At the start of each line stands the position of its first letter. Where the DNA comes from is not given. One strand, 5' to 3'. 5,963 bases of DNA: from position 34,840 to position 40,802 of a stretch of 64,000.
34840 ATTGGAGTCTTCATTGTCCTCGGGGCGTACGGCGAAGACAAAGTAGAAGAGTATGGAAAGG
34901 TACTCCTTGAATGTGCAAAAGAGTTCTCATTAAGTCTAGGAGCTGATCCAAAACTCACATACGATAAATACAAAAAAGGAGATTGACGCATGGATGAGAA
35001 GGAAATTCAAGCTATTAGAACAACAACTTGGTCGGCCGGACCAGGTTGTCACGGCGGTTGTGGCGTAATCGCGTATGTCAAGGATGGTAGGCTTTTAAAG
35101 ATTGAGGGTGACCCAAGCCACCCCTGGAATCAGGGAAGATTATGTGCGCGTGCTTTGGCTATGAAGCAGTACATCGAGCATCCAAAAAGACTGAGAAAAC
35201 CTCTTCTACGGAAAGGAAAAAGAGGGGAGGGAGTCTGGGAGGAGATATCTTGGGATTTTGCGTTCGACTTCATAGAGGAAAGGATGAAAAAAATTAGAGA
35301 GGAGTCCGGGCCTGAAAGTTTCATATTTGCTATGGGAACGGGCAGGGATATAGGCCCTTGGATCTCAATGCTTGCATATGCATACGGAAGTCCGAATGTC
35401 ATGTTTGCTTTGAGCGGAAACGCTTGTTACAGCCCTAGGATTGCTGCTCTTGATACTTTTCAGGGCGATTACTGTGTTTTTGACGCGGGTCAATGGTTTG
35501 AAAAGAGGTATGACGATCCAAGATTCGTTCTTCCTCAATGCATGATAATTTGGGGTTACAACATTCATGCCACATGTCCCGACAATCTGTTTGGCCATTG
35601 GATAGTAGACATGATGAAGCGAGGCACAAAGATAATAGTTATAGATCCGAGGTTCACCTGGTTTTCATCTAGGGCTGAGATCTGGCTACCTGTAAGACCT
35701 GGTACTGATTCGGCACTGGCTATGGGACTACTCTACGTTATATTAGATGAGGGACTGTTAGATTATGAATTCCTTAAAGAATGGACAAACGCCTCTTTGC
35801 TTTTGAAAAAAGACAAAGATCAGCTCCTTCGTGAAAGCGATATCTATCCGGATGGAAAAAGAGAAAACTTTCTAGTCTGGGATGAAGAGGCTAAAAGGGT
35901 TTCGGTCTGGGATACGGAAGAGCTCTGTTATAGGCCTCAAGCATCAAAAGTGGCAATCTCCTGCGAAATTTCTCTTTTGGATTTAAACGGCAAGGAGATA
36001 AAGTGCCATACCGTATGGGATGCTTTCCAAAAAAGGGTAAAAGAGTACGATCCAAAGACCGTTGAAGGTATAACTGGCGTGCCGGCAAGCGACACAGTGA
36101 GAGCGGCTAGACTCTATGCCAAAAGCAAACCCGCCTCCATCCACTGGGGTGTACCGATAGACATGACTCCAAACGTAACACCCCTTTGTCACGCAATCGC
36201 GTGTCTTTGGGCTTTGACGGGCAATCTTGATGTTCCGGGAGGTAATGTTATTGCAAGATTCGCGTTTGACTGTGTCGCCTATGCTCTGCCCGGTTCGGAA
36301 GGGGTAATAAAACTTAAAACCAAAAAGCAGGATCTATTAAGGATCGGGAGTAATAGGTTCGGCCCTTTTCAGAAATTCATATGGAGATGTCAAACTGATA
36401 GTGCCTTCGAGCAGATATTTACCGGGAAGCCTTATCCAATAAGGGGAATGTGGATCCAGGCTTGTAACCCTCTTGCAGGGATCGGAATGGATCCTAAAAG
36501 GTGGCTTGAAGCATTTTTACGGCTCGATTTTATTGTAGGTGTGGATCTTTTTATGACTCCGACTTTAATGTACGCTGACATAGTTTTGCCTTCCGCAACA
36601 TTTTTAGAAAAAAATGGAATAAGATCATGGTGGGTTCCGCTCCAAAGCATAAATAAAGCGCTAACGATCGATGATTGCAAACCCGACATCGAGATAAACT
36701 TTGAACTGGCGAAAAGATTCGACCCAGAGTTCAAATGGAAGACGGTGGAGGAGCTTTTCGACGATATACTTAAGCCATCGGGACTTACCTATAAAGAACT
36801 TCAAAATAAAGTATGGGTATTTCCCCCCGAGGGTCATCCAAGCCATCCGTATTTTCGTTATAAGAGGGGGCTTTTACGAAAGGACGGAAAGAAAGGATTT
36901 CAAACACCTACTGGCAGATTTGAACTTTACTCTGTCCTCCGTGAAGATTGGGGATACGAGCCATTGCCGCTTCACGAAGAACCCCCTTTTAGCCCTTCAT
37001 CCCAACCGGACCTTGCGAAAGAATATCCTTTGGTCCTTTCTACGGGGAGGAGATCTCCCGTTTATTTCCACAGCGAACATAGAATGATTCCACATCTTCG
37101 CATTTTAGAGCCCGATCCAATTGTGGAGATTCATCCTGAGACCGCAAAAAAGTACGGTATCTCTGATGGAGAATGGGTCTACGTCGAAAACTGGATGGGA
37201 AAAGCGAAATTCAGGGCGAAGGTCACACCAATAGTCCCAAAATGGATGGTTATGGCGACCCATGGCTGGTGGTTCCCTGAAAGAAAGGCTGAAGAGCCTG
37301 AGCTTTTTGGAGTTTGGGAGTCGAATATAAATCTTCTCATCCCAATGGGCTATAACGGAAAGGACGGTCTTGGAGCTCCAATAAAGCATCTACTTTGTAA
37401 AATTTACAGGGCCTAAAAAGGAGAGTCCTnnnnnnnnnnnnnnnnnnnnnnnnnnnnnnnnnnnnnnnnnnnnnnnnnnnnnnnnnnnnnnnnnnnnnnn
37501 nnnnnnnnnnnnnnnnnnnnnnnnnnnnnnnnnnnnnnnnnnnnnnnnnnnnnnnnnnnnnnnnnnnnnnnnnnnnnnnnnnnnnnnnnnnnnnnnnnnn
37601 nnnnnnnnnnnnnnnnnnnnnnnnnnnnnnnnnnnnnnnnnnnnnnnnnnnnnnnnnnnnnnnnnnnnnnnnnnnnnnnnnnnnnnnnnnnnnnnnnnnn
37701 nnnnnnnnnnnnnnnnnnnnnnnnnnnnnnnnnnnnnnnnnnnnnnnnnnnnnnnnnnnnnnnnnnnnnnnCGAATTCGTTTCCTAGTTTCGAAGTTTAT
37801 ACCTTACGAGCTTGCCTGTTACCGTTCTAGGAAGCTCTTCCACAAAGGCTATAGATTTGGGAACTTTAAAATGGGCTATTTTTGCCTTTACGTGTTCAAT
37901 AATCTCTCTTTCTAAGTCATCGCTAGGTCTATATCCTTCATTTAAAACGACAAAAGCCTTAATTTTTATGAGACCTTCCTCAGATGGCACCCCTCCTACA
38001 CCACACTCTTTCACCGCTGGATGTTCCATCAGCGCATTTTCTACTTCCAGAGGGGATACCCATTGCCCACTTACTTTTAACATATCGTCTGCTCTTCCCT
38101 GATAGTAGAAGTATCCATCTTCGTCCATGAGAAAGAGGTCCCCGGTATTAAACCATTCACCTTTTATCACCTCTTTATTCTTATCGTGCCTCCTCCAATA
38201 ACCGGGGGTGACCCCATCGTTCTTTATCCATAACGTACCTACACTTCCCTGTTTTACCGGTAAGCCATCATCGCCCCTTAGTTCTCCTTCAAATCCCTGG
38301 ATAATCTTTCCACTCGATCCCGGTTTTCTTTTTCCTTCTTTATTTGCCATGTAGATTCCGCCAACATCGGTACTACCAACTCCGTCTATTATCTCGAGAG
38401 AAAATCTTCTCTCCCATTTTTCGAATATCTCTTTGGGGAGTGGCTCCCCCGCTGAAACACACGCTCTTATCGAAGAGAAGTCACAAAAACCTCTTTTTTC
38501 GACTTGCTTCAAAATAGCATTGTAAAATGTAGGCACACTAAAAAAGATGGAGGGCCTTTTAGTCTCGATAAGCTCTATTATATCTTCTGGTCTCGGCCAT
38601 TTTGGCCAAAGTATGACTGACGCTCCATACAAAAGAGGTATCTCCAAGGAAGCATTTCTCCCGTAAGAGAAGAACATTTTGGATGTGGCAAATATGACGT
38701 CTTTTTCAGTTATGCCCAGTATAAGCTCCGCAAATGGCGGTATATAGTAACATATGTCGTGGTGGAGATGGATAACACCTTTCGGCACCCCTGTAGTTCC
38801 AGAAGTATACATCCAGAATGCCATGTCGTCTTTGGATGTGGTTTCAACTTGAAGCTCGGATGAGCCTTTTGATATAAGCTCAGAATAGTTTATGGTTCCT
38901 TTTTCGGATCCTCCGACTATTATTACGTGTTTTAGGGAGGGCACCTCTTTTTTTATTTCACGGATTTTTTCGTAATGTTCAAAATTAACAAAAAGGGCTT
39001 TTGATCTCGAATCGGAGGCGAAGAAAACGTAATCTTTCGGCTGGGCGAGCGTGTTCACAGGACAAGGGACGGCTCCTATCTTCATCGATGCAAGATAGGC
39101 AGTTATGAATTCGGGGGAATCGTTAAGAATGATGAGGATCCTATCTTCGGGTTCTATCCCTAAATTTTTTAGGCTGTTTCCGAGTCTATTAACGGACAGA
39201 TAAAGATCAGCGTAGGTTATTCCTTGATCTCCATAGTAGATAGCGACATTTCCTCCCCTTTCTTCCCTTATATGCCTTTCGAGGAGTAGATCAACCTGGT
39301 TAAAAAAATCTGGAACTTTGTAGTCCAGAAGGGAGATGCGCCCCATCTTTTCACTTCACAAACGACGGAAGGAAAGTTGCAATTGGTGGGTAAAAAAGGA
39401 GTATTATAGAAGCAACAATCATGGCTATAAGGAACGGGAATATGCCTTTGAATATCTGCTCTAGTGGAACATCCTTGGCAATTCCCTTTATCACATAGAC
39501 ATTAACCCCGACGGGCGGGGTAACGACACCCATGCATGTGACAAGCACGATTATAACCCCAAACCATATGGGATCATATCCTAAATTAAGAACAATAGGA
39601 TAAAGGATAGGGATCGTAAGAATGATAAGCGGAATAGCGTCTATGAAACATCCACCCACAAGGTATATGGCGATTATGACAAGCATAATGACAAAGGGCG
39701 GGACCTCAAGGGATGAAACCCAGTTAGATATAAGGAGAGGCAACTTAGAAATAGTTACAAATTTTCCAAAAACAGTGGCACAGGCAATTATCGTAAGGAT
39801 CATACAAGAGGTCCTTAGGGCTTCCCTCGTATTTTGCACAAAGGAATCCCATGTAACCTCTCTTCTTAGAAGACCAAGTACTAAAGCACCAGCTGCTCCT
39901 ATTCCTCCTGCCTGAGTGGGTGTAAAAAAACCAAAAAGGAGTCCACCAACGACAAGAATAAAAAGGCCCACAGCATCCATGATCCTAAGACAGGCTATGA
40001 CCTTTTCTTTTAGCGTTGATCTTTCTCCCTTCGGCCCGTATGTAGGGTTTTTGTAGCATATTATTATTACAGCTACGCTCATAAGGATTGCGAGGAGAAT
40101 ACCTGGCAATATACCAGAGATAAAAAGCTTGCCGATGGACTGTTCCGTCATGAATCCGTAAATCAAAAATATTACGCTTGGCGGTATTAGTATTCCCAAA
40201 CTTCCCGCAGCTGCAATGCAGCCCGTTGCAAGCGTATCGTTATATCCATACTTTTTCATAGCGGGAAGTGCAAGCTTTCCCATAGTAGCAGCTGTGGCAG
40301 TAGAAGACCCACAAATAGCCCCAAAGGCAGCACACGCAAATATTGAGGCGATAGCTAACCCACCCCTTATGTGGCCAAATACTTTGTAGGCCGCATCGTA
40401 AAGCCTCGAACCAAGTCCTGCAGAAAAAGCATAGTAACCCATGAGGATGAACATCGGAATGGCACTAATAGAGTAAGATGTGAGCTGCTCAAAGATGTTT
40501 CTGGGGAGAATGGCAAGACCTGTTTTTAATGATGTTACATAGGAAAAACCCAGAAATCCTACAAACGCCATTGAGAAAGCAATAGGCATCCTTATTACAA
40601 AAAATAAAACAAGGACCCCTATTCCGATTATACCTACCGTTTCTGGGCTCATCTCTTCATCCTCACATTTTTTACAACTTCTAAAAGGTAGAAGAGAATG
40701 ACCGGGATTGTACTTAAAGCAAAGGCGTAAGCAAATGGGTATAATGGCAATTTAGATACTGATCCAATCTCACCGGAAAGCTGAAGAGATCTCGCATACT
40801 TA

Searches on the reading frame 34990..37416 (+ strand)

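Call 12: search_protein_families(library=pfam, proteins=[window:34990-37416:+], max_evalue=0.00001)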
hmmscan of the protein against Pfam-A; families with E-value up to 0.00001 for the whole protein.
window:34990-37416:+ (808 aa): 3 families
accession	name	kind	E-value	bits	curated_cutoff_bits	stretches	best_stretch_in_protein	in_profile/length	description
PF00384.28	Molybdopterin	-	2.1e-30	106.4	24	1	67-575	1-352/353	Molybdopterin oxidoreductase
PF01568.27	Molydop_binding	-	3.8e-19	69.2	26.8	1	681-781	1-90/110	Molydopterin dinucleotide binding domain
PF04879.21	Molybdop_Fe4S4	-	3.3e-14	53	22.7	1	12-63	3-54/55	Molybdopterin oxidoreductase Fe4S4 domain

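Call 25: search_protein_families(library=ncbifam, proteins=[window:34990-37416:+], max_evalue=1e-10)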
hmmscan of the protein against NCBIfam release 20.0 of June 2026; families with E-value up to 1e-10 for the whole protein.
window:34990-37416:+ (808 aa): 22 families
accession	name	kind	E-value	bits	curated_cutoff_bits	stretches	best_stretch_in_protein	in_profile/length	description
NF012032.0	PRK15488.1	equivalog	4.2e-77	259.8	694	2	3-267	34-282/759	thiosulfate reductase PhsA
TIGR03479.1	DMSO_red_II_alp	subfamily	1.4e-74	251.8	984.75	2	19-421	65-466/913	molybdopterin-dependent oxidoreductase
TIGR01591.1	Fdh-alpha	equivalog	2.5e-69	234.1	666.25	3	20-267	6-239/672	formate dehydrogenase subunit alpha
TIGR02166.1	dmsA_ynfE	subfamily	2.4e-59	201.2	777.7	2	13-265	45-298/794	DMSO/selenate family reductase complex A subunit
NF047855.1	AssmNtatRedNasC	equivalog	3.9e-49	167.6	1100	2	43-275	53-272/708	assimilatory nitrate reductase catalytic subunit NasC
TIGR01553.1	formate-DH-alph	equivalog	1.5e-42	145.4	814.2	2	6-105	40-142/1009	formate dehydrogenase-N subunit alpha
NF041885.1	selenate_YnfE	exception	4.4e-41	140.6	1675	2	14-265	50-305/805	selenate/tellurate reductase subunit YnfE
NF041884.1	selenate_YnfF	exception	5.2e-41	140.4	1650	1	14-265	47-298/798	selenate/tellurate reductase subunit YnfF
NF011566.1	PRK14990.1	exception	5.5e-41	140.4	1600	2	13-265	59-318/814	dimethylsulfoxide reductase subunit A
NF041513.1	formate_DH_Act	exception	6.6e-37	126.8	1400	2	183-421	214-470/1067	formate dehydrogenase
NF042978.1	EthbenzDh_ebdA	equivalog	1.2e-36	125.9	2000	1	52-420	127-479/977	ethylbenzene dehydrogenase subunit alpha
TIGR00509.1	bisC_fam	subfamily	9e-32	110.2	1017.55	2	360-771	285-718/772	molybdopterin guanine dinucleotide-containing S/N-oxide reductase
NF041714.1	arsenate_red_ArrA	equivalog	7.3e-27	93.8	1600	1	12-268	48-298/848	arsenate respiratory reductase molybdopterin-containing subunit ArrA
NF041323.1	Nitr_red_NasA_Halo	equivalog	9.6e-27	93.8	1000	1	20-267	3-237/673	assimilatory nitrate reductase NasA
NF010055.0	PRK13532.1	equivalog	3e-26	91.9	904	1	19-390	49-376/830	nitrate reductase catalytic subunit NapA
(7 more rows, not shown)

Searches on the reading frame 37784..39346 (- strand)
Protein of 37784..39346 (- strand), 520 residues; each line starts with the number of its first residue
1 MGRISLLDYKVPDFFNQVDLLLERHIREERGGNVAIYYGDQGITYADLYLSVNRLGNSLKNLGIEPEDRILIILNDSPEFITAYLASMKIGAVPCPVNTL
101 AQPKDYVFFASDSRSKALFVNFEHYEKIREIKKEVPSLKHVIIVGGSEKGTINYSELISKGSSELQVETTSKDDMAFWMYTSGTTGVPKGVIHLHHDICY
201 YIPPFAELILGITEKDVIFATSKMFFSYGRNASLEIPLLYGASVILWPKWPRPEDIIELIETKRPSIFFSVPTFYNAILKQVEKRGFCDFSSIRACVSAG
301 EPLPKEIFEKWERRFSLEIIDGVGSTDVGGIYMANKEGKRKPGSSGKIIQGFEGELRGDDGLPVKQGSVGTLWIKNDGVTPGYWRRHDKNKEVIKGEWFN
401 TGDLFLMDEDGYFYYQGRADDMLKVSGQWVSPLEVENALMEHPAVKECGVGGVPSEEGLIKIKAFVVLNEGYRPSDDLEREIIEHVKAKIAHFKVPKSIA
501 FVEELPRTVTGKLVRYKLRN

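Call 12: search_protein_families(library=pfam, proteins=[window:37784-39346:-], max_evalue=0.00001)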
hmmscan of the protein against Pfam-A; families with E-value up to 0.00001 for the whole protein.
window:37784-39346:- (520 aa): 2 families
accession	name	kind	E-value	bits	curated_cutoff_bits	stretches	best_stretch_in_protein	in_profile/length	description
PF00501.34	AMP-binding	-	2.1e-78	264.3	29.9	1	28-384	6-384/384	AMP-binding enzyme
PF13193.12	AMP-binding_C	-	1.7e-21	77.4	24.5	1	434-512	1-76/76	AMP-binding enzyme C-terminal domain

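Call 25: search_protein_families(library=ncbifam, proteins=[window:37784-39346:-], max_evalue=1e-10)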
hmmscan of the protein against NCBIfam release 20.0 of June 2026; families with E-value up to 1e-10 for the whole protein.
window:37784-39346:- (520 aa): 99 families (the best 25 are shown)
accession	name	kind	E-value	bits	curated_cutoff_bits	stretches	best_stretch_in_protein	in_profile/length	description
TIGR02262.1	benz_CoA_lig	subfamily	1.1e-147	492.8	375.25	1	15-520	3-507/508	benzoate-CoA ligase family protein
NF053567.1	HBDA_AROS1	equivalog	2.4e-119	399.1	1000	1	15-520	12-517/523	3-hydroxybenzoate--CoA ligase HbdA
NF004837.0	PRK06187.1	subfamily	2e-115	386.1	476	1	22-519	14-519/531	long-chain-fatty-acid--CoA ligase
NF003313.0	PRK04319.1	equivalog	7e-96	321.7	729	1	22-519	50-558/574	acetate--CoA ligase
NF047394.1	AcylCoAsynMbcS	equivalog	3.2e-95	319.7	850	1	35-520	29-518/525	acyl-CoA synthetase MbcS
NF006182.0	PRK08316.1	subfamily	9.5e-83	278.4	663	1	20-520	15-515/523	fatty acyl-CoA synthetase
NF006181.0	PRK08314.1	subfamily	8.1e-79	265.3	705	2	148-518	180-550/563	long-chain-fatty-acid--CoA ligase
NF004114.0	PRK05605.1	equivalog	1.4e-75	254.7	766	1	147-519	191-566/575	long-chain-fatty-acid--CoA ligase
NF004808.0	PRK06155.1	equivalog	1.3e-72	244.9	722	1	21-520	26-520/542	ATP-dependent acyl-CoA ligase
NF005702.0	PRK07514.1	subfamily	5.4e-72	242.8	558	1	34-519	21-497/506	malonyl-CoA synthase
NF005307.0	PRK06839.1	equivalog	1.2e-71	241.9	748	1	33-519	18-490/496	o-succinylbenzoate--CoA ligase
NF052269.1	Staph_lig_FadD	equivalog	1.1e-70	238.4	650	1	40-518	25-489/499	long-chain-fatty-acid--CoA ligase FadD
NF004716.0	PRK06060.1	equivalog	1.6e-69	234.8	1228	1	33-519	21-487/705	p-hydroxybenzoic acid--AMP ligase FadD22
NF001208.0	PRK00174.1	subfamily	5.2e-67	226.6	657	1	21-519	83-617/649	acetate--CoA ligase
NF005676.0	PRK07470.1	equivalog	5.8e-67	226.5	774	1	30-519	33-526/544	acyl-CoA synthetase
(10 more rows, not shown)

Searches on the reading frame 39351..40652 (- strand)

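Call 11: search_protein_families(library=pfam, proteins=[window:39351-40652:-], max_evalue=0.00001)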
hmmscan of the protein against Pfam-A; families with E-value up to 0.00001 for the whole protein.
window:39351-40652:- (433 aa): 1 family
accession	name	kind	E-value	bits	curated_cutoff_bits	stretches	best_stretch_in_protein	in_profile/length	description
PF06808.19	DctM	-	1.1e-102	344.4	23.8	1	11-423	1-412/413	Tripartite ATP-independent periplasmic transporter, DctM component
